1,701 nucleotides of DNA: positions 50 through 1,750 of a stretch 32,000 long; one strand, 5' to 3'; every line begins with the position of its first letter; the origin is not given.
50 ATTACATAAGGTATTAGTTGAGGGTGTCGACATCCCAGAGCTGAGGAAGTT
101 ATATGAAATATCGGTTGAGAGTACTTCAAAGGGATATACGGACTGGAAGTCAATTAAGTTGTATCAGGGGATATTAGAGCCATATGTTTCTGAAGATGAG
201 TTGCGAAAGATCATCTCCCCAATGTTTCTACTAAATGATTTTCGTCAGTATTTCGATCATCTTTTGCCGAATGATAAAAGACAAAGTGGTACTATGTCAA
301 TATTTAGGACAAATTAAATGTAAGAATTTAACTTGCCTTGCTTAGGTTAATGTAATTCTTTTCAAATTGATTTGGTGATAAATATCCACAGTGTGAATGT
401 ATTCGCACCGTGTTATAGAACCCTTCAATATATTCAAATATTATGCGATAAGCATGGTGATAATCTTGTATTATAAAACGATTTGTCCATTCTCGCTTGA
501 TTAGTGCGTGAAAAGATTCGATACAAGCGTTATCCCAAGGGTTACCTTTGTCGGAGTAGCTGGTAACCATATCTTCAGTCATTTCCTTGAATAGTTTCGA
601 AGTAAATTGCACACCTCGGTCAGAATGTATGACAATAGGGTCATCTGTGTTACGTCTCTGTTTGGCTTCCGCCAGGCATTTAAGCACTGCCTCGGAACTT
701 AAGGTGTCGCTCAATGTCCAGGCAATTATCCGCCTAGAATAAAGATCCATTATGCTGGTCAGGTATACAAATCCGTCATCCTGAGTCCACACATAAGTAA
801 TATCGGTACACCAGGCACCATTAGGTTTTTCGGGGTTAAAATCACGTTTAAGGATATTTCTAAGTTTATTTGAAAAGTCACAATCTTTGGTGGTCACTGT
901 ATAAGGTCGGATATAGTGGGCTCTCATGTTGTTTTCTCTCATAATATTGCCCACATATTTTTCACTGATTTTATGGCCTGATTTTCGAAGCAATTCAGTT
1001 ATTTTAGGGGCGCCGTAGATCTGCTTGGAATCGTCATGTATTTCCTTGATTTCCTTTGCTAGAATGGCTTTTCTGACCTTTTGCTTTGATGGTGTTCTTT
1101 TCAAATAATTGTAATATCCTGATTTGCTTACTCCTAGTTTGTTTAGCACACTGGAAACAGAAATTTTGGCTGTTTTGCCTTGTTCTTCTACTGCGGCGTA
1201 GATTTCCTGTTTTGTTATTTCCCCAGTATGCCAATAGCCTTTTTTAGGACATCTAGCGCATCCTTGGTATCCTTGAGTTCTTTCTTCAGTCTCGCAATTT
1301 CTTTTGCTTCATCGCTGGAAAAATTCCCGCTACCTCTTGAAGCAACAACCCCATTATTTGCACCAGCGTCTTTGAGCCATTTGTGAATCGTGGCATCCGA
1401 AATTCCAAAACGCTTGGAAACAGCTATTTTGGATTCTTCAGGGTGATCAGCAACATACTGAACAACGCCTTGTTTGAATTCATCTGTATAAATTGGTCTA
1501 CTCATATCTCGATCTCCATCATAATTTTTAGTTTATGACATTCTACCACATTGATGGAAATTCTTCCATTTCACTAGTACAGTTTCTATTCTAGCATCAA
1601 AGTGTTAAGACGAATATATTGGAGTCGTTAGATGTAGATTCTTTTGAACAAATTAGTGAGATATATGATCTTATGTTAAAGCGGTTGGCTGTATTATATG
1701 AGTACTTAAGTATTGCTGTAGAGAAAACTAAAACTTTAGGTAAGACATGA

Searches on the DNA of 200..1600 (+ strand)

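Call 81: search_dna_similar(query=window:200-1600:+, collection=plasmids, mode=near, max_rows=8)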
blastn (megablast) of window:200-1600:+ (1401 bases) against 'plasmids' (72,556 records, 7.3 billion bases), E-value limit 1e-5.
No match.
